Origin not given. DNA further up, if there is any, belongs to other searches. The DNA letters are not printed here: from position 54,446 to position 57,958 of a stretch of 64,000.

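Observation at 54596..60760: Autonomous 4-gene operon pairing an Rv3806c-type polyprenyl-phosphate phosphoribosyltransferase with a GtrB-type GT2, an O-acyltransferase and a 1070-aa HAD-like/polytopic/extracellular fusion protein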

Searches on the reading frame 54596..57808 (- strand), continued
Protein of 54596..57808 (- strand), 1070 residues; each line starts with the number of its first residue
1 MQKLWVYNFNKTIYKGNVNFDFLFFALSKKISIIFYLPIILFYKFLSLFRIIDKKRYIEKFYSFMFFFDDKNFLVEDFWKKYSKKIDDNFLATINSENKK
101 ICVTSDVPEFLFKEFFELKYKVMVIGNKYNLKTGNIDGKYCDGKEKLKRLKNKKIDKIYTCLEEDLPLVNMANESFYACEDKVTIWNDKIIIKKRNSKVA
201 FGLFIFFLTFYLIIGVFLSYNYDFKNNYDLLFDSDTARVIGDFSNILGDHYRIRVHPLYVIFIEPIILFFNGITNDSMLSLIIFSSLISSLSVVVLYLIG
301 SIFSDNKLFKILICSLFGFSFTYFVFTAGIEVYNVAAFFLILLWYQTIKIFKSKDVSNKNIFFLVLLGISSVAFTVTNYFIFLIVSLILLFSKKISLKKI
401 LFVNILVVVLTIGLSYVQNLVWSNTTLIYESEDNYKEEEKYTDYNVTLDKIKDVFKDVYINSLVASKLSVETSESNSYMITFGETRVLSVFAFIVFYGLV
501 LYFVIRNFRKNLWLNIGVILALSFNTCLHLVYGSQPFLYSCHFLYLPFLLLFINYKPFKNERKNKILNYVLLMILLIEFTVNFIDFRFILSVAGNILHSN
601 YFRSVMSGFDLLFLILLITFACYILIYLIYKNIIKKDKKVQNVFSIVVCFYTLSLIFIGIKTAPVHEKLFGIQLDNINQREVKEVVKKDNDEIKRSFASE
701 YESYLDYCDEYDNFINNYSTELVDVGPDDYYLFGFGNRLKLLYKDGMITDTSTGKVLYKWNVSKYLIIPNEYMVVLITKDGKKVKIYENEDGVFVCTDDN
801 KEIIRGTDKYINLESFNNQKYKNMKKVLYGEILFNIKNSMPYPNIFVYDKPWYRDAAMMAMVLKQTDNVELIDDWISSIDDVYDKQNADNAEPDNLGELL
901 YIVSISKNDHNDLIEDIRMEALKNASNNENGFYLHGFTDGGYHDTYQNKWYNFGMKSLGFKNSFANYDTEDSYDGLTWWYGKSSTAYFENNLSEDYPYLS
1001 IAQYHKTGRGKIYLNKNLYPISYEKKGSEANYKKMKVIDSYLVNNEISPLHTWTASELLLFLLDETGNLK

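Call 36: fold_search(model_id=the predicted structure, library=pdb)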
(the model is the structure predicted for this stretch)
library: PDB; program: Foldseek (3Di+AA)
matches with E <= 10: 251; with E <= 0.001: 3
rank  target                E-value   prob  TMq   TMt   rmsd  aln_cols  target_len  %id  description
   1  9s6t_A                2.8e-04  1.00  0.26  0.53   5.4       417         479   14  Ternary cryo-EM structure of chicken ALG12 with Dol25-PP-GlcNAc2Man7, Dol25-P-Man, and Fab (released 2026-03-18)
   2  9s6s_A                6.1e-04  1.00  0.24  0.43   7.7       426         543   11  Ternary cryo-EM structure of human ALG9 with Dol25-PP-GlcNAc2Man6, Dol25-P-Man and Fab (released 2026-03-18)
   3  9i5k_A                8.6e-04  1.00  0.26  0.50   6.9       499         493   12  Structure of the Chaetomium thermophilum Pmt4 homodimer (C2 symmetry) (released 2025-12-24)
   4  3fvv_B                1.1e-03  1.00  0.14  0.61   3.6       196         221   10  The crystal structure of the protein with unknown function from Bordetella pertussis Tohama I (released 2009-02-17)
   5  8pn9_A                1.1e-03  1.00  0.23  0.35  11.8       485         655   14  Structure of human oligosaccharyltransferase OST-A complex bound to NGI-1 (released 2024-05-08)
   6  8b6l_I                1.5e-03  1.00  0.23  0.33  15.0       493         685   13  Subtomogram average of the human Sec61-TRAP-OSTA-translocon (released 2022-12-07)
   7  9s6u_A                1.9e-03  1.00  0.25  0.45   7.7       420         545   11  Ternary cryo-EM structure of human ALG9 with Dol25-PP-GlcNAc2Man8, Dol25-P-Man and Fab (released 2026-03-18)
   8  6s7o_A                1.9e-03  1.00  0.24  0.37  12.7       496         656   14  Cryo-EM structure of human oligosaccharyltransferase complex OST-A (released 2019-12-18)
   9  7zlg_A                2.3e-03  1.00  0.19  0.28  13.1       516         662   13  Cryo-EM structure of C-mannosyltransferase CeDPY19, in complex with acceptor peptide and bound to CMT2-Fab and anti-Fa (released 2023-01-11)
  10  9dlh                  2.7e-03  1.00  0.21  0.34   8.4       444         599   11  donor substrate analog-bound AftB (released 2025-06-25)
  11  3fvv_A                4.0e-03  1.00  0.15  0.64   3.3       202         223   10  The crystal structure of the protein with unknown function from Bordetella pertussis Tohama I (released 2009-02-17)
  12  8age_A                4.0e-03  1.00  0.24  0.36  12.7       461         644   12  Structure of yeast oligosaccharylransferase complex with acceptor peptide bound (released 2022-12-07)
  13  7e9s_A                4.3e-03  1.00  0.23  0.28  15.0       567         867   10  Archaeal oligosaccharyltransferase AglB from Archaeoglobus fulgidus in complex with an inhibitory peptide and a dolich (released 2021-09-08)
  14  1l7o_A                6.7e-03  1.00  0.12  0.50   5.8       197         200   14  CRYSTAL STRUCTURE OF PHOSPHOSERINE PHOSPHATASE IN APO FORM (released 2002-06-19)
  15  6s7t_A                6.7e-03  1.00  0.24  0.35  11.7       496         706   14  Cryo-EM structure of human oligosaccharyltransferase complex OST-B (released 2019-12-18)
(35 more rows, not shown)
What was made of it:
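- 57254..57808 (-): N-terminal HAD-fold (PRP-like) module of the 1070-aa protein (residues 1-185); cytoplasmic, with degenerate catalytic motifs. Foldseek matches 3fvv and phosphoserine phosphatases (call 36).
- On HAD-family phosphoribose phosphatase (PRP): Foldseek to 3fvv (TM-score normalised to target 0.61-0.64) and to phosphoserine phosphatases (call 36).
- On GT-C glycosyltransferases: The top Foldseek hits to the membrane module are all GT-C (ALG12 2.8e-4, Pmt4, STT3, AftB, ArnT, PglB) (call 36).
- All the top Foldseek hits to the membrane module are GT-C enzymes (call 36).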

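Call 37: search_protein_families(library=pfam, proteins=[L040:14056-14991:-, L043:17454-17771:+, L029:4665-5075:+, L027:13368-13685:-, L025:1360-1707:-, L012:10550-12718:+, L010:7376-9115:+, L025:12670-14199:+, L025:14198-15994:+], max_evalue=0.01)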
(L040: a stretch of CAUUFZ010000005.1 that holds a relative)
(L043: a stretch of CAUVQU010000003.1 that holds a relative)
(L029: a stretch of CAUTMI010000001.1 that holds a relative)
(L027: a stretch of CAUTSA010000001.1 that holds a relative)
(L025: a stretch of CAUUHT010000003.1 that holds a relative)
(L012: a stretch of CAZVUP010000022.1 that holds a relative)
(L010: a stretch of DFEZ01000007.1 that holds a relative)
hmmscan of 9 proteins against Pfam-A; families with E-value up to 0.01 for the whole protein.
L040:14056-14991:- (312 aa): 5 families
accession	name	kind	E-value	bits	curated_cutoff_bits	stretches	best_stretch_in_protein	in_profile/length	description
PF13793.12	Pribosyltran_N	-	1.2e-37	128.8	25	1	18-126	6-115/117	N-terminal domain of ribose phosphate pyrophosphokinase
PF14572.12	Pribosyl_synth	-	1.9e-20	74.1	27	1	207-310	70-175/184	Phosphoribosyl synthetase-associated domain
PF00156.33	Pribosyltran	-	2.2e-15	56.8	26.3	1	163-273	22-136/158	Phosphoribosyl transferase domain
PF14681.12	UPRTase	-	1.4e-05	25.1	27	1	202-279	101-178/206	Uracil phosphoribosyltransferase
PF24390.1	PRTase-CE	-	0.0099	16.2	27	0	205-272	92-158/253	PRTase-CE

L043:17454-17771:+ (106 aa): 0 families

L029:4665-5075:+ (137 aa): 0 families

L027:13368-13685:- (106 aa): 0 families

L025:1360-1707:- (116 aa): 0 families

L012:10550-12718:+ (723 aa): 2 families
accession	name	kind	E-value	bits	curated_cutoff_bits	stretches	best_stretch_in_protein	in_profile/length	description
PF12710.13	HAD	-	1.8e-13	51.8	27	1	26-190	3-189/189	haloacid dehalogenase-like hydrolase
PF13231.12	PMT_2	-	0.0048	17.6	26.1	1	360-501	18-151/160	Dolichyl-phosphate-mannose-protein mannosyltransferase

L010:7376-9115:+ (580 aa): 1 family
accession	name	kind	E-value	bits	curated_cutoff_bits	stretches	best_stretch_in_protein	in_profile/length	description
PF13231.12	PMT_2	-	0.0012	19.6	26.1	1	153-311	4-155/160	Dolichyl-phosphate-mannose-protein mannosyltransferase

L025:12670-14199:+ (510 aa): 0 families

L025:14198-15994:+ (599 aa): 0 families

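Call 53: search_protein_families(library=pfam, proteins=[P0016, P0030], max_evalue=0.01)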
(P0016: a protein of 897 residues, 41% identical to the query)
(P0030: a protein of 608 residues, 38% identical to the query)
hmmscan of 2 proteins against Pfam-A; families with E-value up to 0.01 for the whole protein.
P0016 (897 aa): 1 family
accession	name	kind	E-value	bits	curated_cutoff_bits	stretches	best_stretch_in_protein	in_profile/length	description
PF19558.4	DUF6080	-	4.5e-05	22.7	27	1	23-230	37-243/447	Family of unknown function (DUF6080)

P0030 (608 aa): 1 family
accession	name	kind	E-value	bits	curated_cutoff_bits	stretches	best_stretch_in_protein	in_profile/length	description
PF19558.4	DUF6080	-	0.00018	20.7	27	1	35-237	49-255/447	Family of unknown function (DUF6080)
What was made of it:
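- On GT136 (C. youngae ORF12 family): Relatives hit only DUF6080, at 21-23 bits, below the cut-off (call 53).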

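Call 83: find_encoding_contigs(protein=P0002, flank=10000, max_places=2)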
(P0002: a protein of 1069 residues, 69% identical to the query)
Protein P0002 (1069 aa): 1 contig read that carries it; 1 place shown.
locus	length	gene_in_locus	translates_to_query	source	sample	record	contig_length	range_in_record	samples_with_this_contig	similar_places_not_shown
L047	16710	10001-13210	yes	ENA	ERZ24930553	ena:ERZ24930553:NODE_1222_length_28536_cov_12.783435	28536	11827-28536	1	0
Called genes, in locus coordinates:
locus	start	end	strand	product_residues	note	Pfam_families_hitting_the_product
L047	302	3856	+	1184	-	PF18981:InlK_D3 (faint), PF08239:SH3_3, PF17963:Big_9 (faint), PF01832:Glucosaminidase, PF07523:Big_3 (faint), PF16403:Bact_surface_Ig-like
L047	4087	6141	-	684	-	PF03793:PASTA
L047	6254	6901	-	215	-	PF06821:Ser_hydrolase (faint), PF12146:Hydrolase_4 (faint)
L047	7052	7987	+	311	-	PF00535:Glycos_transf_2, PF10111:Glyco_tranf_2_2 (weak), PF13641:Glyco_tranf_2_3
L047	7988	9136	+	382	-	PF01757:Acyl_transf_3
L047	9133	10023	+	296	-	PF01040:UbiA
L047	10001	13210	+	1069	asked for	-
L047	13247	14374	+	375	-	PF01757:Acyl_transf_3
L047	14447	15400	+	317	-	PF00535:Glycos_transf_2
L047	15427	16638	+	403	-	-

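Call 84: find_encoding_contigs(protein=P0007, flank=10000, max_places=2)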
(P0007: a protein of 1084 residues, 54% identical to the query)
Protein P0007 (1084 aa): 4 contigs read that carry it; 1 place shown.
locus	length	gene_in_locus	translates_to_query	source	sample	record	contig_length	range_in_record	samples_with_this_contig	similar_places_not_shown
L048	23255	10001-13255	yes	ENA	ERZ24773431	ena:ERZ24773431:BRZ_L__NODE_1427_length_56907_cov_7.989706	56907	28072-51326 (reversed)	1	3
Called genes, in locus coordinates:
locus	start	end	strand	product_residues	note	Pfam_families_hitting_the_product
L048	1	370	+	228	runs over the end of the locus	PF17761:DUF1016_N, PF06250:YhcG_C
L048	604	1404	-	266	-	PF01066:CDP-OH_P_transf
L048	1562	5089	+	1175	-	PF18981:InlK_D3 (faint), PF08239:SH3_3, PF17963:Big_9 (faint), PF01832:Glucosaminidase, PF07523:Big_3 (faint), PF16403:Bact_surface_Ig-like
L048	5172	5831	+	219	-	PF18798:LPD3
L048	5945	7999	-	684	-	PF03793:PASTA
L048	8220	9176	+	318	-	PF00535:Glycos_transf_2, PF10111:Glyco_tranf_2_2, PF13641:Glyco_tranf_2_3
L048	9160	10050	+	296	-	PF01040:UbiA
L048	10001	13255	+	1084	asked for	-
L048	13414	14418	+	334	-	PF17101:Stealth_CR1, PF11380:Stealth_CR2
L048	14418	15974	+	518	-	PF01943:Polysacc_synt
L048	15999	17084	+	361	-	PF01757:Acyl_transf_3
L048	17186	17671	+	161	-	PF08660:Alg14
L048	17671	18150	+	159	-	PF04101:Glyco_tran_28_C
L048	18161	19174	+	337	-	PF00535:Glycos_transf_2, PF10111:Glyco_tranf_2_2, PF13506:Glyco_transf_21 (weak), PF13641:Glyco_tranf_2_3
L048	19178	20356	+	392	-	PF00534:Glycos_transf_1, PF13692:Glyco_trans_1_4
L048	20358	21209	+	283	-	PF00535:Glycos_transf_2, PF10111:Glyco_tranf_2_2, PF13641:Glyco_tranf_2_3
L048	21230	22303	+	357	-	PF13439:Glyco_transf_4, PF00534:Glycos_transf_1, PF13692:Glyco_trans_1_4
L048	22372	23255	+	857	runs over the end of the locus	PF13425:O-antigen_lig, PF20706:GT4-conflict, PF00534:Glycos_transf_1, PF13692:Glyco_trans_1_4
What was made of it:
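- The GT2 heads this operon and its synteny is conserved in L047 and L048 (calls 83, 84).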

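Call 89: search_protein_representatives(alignment_id=A1)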
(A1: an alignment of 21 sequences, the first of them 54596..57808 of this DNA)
Query: 21 sequences, 901 profile positions. Proteins with E-value up to 0.001 (for the whole library): 2061; up to 1e-10: 1188; up to 1e-30: 378. The best 150 are listed.
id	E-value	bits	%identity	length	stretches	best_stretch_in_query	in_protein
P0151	0.0e+00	1220.4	-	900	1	1-900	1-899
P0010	0.0e+00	1190.5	-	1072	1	8-900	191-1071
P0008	0.0e+00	1156.8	-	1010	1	7-900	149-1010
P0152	0.0e+00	1140.4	-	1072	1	7-898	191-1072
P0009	0.0e+00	1106.7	-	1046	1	5-895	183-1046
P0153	0.0e+00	1088.0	-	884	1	9-900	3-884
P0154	0.0e+00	1018.6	-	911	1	7-900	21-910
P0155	1.2e-285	966.9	-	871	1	8-894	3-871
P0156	1.5e-281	953.4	-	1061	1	8-896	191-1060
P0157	6.1e-263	891.8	-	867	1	15-895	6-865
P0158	7.7e-246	835.2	-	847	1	21-895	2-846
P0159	1.1e-233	794.9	-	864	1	13-892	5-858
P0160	3.0e-223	760.5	-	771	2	1-674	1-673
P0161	1.4e-221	754.9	-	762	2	8-680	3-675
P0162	1.2e-208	712.2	-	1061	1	12-892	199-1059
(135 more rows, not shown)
